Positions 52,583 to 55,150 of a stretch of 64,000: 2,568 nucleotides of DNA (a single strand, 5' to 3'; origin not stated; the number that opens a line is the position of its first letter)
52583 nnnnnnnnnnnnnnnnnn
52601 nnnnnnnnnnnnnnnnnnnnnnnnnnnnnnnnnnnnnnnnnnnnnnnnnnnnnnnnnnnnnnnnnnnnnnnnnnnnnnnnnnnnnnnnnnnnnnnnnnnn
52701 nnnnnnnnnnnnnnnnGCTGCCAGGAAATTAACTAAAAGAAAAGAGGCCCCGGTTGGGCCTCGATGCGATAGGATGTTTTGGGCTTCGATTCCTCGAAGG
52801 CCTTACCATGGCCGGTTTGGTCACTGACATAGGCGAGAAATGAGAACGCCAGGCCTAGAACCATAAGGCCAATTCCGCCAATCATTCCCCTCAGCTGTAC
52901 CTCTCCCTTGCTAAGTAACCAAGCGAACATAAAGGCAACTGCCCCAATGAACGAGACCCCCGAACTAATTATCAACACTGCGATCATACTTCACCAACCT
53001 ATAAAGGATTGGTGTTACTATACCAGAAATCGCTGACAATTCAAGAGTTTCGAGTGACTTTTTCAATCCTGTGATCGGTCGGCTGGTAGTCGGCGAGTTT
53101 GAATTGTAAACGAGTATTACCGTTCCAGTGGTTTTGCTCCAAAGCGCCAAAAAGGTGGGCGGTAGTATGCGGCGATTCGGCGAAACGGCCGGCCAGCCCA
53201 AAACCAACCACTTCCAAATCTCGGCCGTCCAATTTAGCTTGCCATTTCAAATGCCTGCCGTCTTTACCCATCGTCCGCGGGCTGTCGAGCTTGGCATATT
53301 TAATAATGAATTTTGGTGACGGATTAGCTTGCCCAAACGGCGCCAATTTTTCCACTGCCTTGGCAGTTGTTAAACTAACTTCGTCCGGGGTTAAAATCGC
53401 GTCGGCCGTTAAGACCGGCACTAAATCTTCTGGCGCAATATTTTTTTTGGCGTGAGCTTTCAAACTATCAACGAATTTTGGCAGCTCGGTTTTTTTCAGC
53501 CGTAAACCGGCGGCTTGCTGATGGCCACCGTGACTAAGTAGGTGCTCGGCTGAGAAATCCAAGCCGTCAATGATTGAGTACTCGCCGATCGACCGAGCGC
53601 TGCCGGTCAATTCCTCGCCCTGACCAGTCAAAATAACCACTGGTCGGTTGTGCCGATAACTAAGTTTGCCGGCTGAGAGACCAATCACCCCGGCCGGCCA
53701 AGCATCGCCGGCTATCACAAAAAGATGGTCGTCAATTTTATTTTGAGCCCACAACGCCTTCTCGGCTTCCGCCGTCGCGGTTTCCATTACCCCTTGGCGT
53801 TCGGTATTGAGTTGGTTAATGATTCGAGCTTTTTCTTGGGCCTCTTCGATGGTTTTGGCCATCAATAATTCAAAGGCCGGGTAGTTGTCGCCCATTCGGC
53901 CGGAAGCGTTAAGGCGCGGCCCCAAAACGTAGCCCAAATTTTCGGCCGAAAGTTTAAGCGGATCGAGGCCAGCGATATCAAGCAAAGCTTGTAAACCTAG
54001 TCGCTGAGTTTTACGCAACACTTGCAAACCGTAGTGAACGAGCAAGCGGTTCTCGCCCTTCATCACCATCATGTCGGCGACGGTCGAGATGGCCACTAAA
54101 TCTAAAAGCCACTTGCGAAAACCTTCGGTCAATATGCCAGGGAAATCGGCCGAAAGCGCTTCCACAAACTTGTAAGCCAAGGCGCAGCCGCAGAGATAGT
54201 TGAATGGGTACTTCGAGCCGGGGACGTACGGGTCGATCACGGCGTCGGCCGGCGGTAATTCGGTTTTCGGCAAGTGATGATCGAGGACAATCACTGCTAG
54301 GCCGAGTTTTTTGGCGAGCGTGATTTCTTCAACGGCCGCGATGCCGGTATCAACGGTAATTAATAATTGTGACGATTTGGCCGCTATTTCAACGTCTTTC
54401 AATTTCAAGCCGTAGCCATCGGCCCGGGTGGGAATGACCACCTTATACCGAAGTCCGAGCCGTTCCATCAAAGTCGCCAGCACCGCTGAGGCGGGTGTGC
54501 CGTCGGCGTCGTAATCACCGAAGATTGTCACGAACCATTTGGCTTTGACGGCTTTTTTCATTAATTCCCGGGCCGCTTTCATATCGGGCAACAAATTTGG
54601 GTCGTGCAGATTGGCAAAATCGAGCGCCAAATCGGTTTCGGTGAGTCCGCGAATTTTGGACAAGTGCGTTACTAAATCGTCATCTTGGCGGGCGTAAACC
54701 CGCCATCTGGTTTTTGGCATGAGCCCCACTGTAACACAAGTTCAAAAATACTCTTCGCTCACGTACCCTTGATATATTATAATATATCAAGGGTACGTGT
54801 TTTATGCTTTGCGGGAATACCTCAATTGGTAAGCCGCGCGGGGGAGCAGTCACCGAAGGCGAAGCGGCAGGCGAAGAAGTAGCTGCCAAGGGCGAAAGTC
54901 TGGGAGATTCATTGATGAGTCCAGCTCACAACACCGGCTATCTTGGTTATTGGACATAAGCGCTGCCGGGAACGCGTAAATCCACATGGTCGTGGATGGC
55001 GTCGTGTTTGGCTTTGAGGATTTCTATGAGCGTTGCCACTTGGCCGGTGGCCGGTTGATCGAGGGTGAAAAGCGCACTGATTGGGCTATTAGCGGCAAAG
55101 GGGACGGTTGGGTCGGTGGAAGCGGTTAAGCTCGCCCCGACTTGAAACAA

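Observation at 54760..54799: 40-nt perfect palindrome upstream of recJ whose 24-nt core recurs upstream of another gene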

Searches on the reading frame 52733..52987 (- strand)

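Call 60: search_protein_families(library=pfam, max_evalue=0.01, proteins=[window:52733-52987:-])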
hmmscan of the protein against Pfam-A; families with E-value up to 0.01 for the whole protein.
window:52733-52987:- (84 aa): 1 family
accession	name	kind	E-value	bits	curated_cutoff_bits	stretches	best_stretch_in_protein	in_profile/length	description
PF06450.18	NhaB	-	0.0038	16.6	27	1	18-72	306-358/515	Bacterial Na+/H+ antiporter B (NhaB)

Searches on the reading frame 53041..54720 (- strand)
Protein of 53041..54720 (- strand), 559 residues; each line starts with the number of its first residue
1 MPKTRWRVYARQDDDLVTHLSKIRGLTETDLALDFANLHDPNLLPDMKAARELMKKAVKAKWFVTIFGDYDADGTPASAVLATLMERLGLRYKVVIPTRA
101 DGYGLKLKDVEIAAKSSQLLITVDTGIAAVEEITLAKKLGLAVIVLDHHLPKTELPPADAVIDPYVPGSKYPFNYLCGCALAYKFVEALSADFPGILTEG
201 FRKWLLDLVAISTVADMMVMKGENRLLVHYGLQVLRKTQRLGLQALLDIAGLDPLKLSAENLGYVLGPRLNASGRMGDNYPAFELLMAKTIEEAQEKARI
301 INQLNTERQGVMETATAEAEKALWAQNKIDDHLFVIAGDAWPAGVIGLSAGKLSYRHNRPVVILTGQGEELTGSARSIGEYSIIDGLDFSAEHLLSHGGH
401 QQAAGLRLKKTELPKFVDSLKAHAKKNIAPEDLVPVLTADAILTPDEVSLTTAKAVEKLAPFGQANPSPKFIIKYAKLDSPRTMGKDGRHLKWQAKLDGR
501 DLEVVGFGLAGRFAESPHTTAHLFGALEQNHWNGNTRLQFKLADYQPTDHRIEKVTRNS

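Call 18: find_encoding_contigs(protein=window:53041-54720:-, flank=10000, max_places=6)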
Protein window:53041-54720:- (559 aa): 2 contigs read that carry it; 2 places shown.
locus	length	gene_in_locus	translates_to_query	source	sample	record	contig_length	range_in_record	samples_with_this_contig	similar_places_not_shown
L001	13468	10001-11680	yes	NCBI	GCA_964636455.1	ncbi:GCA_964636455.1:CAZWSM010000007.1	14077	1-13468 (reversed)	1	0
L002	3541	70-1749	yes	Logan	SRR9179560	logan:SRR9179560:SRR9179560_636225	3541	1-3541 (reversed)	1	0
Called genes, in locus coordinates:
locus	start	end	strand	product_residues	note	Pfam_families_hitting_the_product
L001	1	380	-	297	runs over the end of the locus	-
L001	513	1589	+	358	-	PF08245:Mur_ligase_M, PF02875:Mur_ligase_C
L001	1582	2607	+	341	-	PF00953:Glycos_transf_4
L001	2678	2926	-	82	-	-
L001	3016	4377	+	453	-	PF08245:Mur_ligase_M, PF02875:Mur_ligase_C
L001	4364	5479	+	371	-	PF01098:FTSW_RODA_SPOVE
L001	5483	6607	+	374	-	PF03033:Glyco_transf_28, PF04101:Glyco_tran_28_C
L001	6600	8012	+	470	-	PF01225:Mur_ligase, PF08245:Mur_ligase_M, PF02875:Mur_ligase_C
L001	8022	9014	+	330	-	PF01565:FAD_binding_4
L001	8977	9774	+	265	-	-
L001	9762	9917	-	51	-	-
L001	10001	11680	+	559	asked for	PF01368:DHH, PF02272:DHHA1 (weak), PF17768:RecJ_OB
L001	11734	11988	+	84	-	-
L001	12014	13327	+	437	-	PF18073:Zn_ribbon_LapB, PF03796:DnaB_C (weak), PF06745:ATPase (weak), PF23442:DUF7125 (faint), PF00004:AAA (faint), PF13479:AAA_24 (faint), PF13481:AAA_25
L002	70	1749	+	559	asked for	PF01368:DHH, PF02272:DHHA1 (weak), PF17768:RecJ_OB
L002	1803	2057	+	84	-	-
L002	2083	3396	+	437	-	PF18073:Zn_ribbon_LapB, PF03796:DnaB_C (weak), PF06745:ATPase (weak), PF23442:DUF7125 (faint), PF00004:AAA (faint), PF13479:AAA_24 (faint), PF13481:AAA_25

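Call 31: find_homologous_proteins(query=window:53041-54720:-, max_evalue=1e-40)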
Query window:53041-54720:- (559 aa): 5407 proteins with E <= 1e-40 among 8000 candidates; the best 120 are listed.
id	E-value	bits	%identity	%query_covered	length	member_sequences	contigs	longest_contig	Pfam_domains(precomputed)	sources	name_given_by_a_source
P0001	0.0e+0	1258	100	100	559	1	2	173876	PF01368.28,PF17768.8,PF02272.25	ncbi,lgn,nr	ncbi:MAG TPA: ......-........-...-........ exonuclease RecJ [Candidatus Saccharimonadales bacterium]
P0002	0.0e+0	1045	82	99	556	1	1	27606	PF01368.28,PF17768.8,PF02272.25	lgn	-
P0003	0.0e+0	1032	80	99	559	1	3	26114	PF01368.28,PF17768.8,PF02272.25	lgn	-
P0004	0.0e+0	1014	80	99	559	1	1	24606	PF01368.28,PF17768.8,PF02272.25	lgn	-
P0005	3.1e-295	998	78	99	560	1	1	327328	PF01368.28,PF17768.8,PF02272.25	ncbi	-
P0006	2.8e-227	774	61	100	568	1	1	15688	PF01368.28,PF17768.8,PF02272.25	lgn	-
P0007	2.9e-198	678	57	99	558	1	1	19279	PF01368.28,PF17768.8,PF02272.25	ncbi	-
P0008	1.8e-194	666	56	99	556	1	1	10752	PF01368.28,PF17768.8,PF02272.25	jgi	-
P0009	1.8e-191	656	56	98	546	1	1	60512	PF01368.28,PF17768.8,PF02272.25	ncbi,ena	-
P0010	9.8e-191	653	53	99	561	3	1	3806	PF01368.28,PF17768.8,PF02272.25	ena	-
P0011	6.4e-190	651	53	99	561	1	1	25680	PF01368.28,PF17768.8,PF02272.25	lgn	-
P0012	6.4e-190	651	51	99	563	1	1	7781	PF01368.28,PF17768.8,PF02272.25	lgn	-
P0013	7.8e-190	650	54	99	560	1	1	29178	PF01368.28,PF17768.8,PF02272.25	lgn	-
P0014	3.0e-189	648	56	98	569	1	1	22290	PF01368.28,PF17768.8,PF02272.25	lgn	-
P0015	1.0e-187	643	53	99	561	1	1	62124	PF01368.28,PF17768.8,PF02272.25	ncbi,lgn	-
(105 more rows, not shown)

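Call 32: find_encoding_contigs(protein=P0002, flank=10000, max_places=2)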
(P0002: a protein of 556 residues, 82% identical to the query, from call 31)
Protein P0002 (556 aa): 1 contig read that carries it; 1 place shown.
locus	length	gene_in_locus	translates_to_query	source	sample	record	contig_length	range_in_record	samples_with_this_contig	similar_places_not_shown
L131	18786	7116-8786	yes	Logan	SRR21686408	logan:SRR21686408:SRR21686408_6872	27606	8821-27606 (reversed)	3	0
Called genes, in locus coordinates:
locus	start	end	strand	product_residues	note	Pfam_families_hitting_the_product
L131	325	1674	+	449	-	PF08245:Mur_ligase_M, PF02875:Mur_ligase_C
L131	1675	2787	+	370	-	PF01098:FTSW_RODA_SPOVE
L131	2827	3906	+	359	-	PF03033:Glyco_transf_28, PF04101:Glyco_tran_28_C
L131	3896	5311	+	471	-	PF01225:Mur_ligase, PF08245:Mur_ligase_M, PF02875:Mur_ligase_C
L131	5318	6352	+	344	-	PF01565:FAD_binding_4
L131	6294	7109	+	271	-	-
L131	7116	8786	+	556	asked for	PF01368:DHH, PF02272:DHHA1, PF17768:RecJ_OB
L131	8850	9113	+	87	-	-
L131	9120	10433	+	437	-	PF18073:Zn_ribbon_LapB, PF03796:DnaB_C (weak), PF06745:ATPase (faint), PF13481:AAA_25, PF23442:DUF7125 (faint), PF13479:AAA_24 (faint)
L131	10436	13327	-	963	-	PF00912:Transgly, PF00905:Transpeptidase, PF17957:Big_7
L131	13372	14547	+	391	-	PF00579:tRNA-synt_1b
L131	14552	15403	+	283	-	PF07963:N_methyl (weak)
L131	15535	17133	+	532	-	PF03485:Arg_tRNA_synt_N, PF09334:tRNA-synt_1g (faint), PF00750:tRNA-synt_1d, PF05746:DALR_1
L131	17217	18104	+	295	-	-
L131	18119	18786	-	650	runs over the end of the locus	-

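Call 33: find_encoding_contigs(protein=P0003, flank=10000, max_places=2)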
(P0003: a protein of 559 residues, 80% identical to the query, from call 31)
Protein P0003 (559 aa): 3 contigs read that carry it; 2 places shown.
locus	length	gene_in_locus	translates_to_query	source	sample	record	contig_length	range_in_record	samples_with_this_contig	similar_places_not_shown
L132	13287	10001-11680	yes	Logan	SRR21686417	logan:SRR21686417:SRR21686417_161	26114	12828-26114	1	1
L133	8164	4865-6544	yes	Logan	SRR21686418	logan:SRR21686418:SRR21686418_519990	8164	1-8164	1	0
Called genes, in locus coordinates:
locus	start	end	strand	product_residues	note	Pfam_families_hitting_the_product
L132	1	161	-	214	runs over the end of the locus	PF00702:Hydrolase, PF13419:HAD_2 (weak)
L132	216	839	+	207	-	PF03848:TehB (weak), PF13489:Methyltransf_23, PF02353:CMAS (weak), PF13847:Methyltransf_31, PF08241:Methyltransf_11, PF08242:Methyltransf_12, PF13649:Methyltransf_25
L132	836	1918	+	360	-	PF08245:Mur_ligase_M, PF02875:Mur_ligase_C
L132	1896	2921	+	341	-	PF00953:Glycos_transf_4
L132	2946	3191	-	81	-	-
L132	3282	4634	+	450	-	PF08245:Mur_ligase_M, PF02875:Mur_ligase_C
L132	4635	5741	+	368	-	PF01098:FTSW_RODA_SPOVE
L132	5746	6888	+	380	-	PF03033:Glyco_transf_28, PF04101:Glyco_tran_28_C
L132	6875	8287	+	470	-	PF01225:Mur_ligase, PF08245:Mur_ligase_M, PF02875:Mur_ligase_C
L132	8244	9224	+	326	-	PF01565:FAD_binding_4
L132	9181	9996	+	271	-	-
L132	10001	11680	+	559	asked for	PF01368:DHH, PF02272:DHHA1, PF17768:RecJ_OB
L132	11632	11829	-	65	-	-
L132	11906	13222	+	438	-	PF18073:Zn_ribbon_LapB, PF03796:DnaB_C (weak), PF06745:ATPase (faint), PF13481:AAA_25, PF00004:AAA (weak), PF13479:AAA_24 (faint)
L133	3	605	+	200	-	?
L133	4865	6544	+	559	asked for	PF01368:DHH, PF02272:DHHA1, PF17768:RecJ_OB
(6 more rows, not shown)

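Call 34: find_encoding_contigs(protein=P0005, flank=10000, max_places=2)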
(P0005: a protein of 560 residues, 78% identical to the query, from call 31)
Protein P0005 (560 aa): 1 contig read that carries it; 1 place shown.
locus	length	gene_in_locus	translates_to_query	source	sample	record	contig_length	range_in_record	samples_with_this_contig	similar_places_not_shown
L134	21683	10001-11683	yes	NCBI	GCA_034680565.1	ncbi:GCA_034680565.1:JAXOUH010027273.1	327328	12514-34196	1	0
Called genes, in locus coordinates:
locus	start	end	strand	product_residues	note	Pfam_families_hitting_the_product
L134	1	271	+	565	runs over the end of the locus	PF03717:PBP_dimer, PF00905:Transpeptidase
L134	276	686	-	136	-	PF00293:NUDIX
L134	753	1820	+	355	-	PF08245:Mur_ligase_M, PF02875:Mur_ligase_C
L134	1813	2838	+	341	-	PF00953:Glycos_transf_4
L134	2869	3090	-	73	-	-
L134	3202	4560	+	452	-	PF08245:Mur_ligase_M, PF02875:Mur_ligase_C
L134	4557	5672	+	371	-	PF01098:FTSW_RODA_SPOVE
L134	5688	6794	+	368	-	PF03033:Glyco_transf_28, PF04101:Glyco_tran_28_C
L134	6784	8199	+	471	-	PF01225:Mur_ligase, PF08245:Mur_ligase_M, PF02875:Mur_ligase_C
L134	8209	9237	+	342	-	PF01565:FAD_binding_4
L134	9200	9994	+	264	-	-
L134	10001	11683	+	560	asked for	PF01368:DHH, PF02272:DHHA1, PF17768:RecJ_OB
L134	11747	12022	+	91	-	-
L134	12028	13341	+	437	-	PF18073:Zn_ribbon_LapB, PF03796:DnaB_C (faint), PF06745:ATPase (faint), PF13481:AAA_25, PF00004:AAA (weak)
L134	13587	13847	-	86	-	-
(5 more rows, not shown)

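Call 35: find_encoding_contigs(protein=P0006, flank=10000, max_places=2)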
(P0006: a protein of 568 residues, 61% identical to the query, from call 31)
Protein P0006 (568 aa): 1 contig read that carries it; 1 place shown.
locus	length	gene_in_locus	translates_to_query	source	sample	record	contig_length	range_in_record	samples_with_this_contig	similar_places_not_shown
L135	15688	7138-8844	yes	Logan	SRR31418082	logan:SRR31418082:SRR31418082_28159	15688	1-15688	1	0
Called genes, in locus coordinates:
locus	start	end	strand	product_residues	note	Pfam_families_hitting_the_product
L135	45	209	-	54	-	-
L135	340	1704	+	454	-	PF08245:Mur_ligase_M, PF02875:Mur_ligase_C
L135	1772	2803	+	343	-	PF01098:FTSW_RODA_SPOVE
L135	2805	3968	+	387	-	PF03033:Glyco_transf_28, PF04101:Glyco_tran_28_C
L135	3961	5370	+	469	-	PF01225:Mur_ligase, PF08245:Mur_ligase_M, PF02875:Mur_ligase_C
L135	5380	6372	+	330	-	PF01565:FAD_binding_4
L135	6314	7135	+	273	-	-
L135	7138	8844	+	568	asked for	PF01368:DHH, PF02272:DHHA1, PF17768:RecJ_OB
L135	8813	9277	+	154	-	PF27709:UCP014422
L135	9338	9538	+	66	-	-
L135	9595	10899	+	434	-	PF18073:Zn_ribbon_LapB, PF13481:AAA_25, PF00004:AAA (faint), PF06745:ATPase (weak)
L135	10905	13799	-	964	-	PF00912:Transgly, PF00905:Transpeptidase, PF17957:Big_7, PF00041:fn3 (weak), PF16323:DUF4959 (faint)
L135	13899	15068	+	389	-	PF00579:tRNA-synt_1b, PF01479:S4 (weak)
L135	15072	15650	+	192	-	PF07963:N_methyl (weak)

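Call 59: list_cluster_members(proteins=[P0001, P0121, P0248, P0257, P0269, P0305, P0285, P0295, P0312, P0241])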
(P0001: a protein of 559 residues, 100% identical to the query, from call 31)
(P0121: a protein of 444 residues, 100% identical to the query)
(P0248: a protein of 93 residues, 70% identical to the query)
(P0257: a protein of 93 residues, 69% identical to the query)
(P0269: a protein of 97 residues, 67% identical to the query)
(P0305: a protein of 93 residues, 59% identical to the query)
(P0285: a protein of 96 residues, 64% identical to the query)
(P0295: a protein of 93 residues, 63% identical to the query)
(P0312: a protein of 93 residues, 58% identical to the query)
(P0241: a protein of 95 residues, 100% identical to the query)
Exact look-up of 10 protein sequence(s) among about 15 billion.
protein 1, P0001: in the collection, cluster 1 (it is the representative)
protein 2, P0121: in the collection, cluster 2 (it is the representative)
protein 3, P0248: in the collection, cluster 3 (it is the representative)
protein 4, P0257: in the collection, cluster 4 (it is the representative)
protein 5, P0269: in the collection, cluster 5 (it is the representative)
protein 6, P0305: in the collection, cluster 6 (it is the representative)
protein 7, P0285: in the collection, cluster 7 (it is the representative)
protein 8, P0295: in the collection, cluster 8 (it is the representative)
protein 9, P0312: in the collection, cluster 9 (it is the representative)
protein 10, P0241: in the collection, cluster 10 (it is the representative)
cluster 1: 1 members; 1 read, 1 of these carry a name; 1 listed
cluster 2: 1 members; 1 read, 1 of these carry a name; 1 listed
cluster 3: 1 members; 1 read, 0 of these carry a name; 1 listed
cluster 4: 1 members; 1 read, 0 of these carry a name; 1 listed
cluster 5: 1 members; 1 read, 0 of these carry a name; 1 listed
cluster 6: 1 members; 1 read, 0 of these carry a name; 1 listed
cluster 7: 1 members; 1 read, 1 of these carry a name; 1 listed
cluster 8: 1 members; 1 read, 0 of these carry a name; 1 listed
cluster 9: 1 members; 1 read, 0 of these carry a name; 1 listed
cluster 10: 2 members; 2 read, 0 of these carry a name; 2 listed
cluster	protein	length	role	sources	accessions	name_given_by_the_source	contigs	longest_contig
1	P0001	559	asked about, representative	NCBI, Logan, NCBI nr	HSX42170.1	MAG TPA: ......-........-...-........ exonuclease RecJ [Candidatus Saccharimonadales ... | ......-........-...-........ exonuclease RecJ [Candidatus Saccharimonadales bacterium]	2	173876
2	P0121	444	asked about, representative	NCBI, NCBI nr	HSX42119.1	MAG TPA: cysteine--tRNA ligase [Candidatus Saccharimonadales bacterium] | cysteine--tRNA ligase [Candidatus Saccharimonadales bacterium]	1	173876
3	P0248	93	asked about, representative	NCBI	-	-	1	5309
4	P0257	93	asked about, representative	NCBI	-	-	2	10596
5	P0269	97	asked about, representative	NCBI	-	-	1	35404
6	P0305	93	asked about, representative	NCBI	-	-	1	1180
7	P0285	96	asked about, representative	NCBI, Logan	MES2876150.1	MAG: hypothetical protein V4678_01640 [Patescibacteria group bacterium]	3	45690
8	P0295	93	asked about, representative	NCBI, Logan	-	-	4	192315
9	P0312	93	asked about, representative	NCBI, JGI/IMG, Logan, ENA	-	-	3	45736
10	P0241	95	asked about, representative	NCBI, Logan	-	-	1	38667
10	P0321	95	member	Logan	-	-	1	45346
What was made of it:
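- On ArsR/SmtB operator: The rest of the MAG was not accessible, and no hit was traceable to it (call 59).
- No ArsR hit could be traced to the source MAG (call 59).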

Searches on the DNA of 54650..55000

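Call 17: search_rna_families(source=window, start=54650, end=55000, threshold=evalue, max_evalue=10)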
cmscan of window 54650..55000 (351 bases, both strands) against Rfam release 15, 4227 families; matches with E-value up to 10: 8.
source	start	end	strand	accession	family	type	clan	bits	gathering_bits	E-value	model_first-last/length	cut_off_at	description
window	54759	54799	+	RF03839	MIR2599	Gene; miRNA;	-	23.6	120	0.026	1-132/132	no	MIR2599 microRNA precursor family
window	54759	54802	+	RF01042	mir-891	Gene; miRNA;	-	19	90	0.36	19-61/79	no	mir-891 microRNA precursor family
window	54759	54800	-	RF04147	MIR6224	Gene; miRNA;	-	18.5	171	0.21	1-176/176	no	MIR6224 microRNA precursor family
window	54744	54796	-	RF01821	RsaH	Gene; sRNA;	-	16.5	50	3.4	1-123/123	no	RNA Staph. aureus H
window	54757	54805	+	RF03676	MIR5148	Gene; miRNA;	-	16.2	93.5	1.8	1-78/78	no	MIR5148 microRNA precursor family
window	54760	54799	+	RF04125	MIR9408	Gene; miRNA;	-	14.9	90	4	26-91/117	no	MIR9408 microRNA precursor family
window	54760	54799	+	RF04135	MIR5062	Gene; miRNA;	-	14.8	140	2.9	1-158/158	no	MIR5062 microRNA precursor family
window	54721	54760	-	RF01421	snoR114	Gene; snRNA; snoRNA; CD-box;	-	13.9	45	8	1-87/87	no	small nucleolar RNA snoR114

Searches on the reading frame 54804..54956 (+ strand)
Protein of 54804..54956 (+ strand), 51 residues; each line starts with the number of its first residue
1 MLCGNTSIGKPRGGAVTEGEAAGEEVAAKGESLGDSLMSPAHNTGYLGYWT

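Call 60: search_protein_families(library=pfam, max_evalue=0.01, proteins=[window:54804-54956:+])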
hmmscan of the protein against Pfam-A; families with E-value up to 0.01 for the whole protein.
window:54804-54956:+ (51 aa): 0 families

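Call 64: search_protein_representatives(protein=window:54804-54956:+)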
Query: 51 residues. Proteins with E-value up to 0.001 (for the whole library): 2; up to 1e-10: 2; up to 1e-30: 0. The best 2 are listed.
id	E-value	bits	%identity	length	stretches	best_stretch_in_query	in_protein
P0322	4.3e-27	108.2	100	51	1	1-51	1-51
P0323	1.1e-17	78.9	-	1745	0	-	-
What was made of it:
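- Tried and rejected: It has no Pfam hit and no homologue among 1.84 billion representatives (calls 60, 64).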
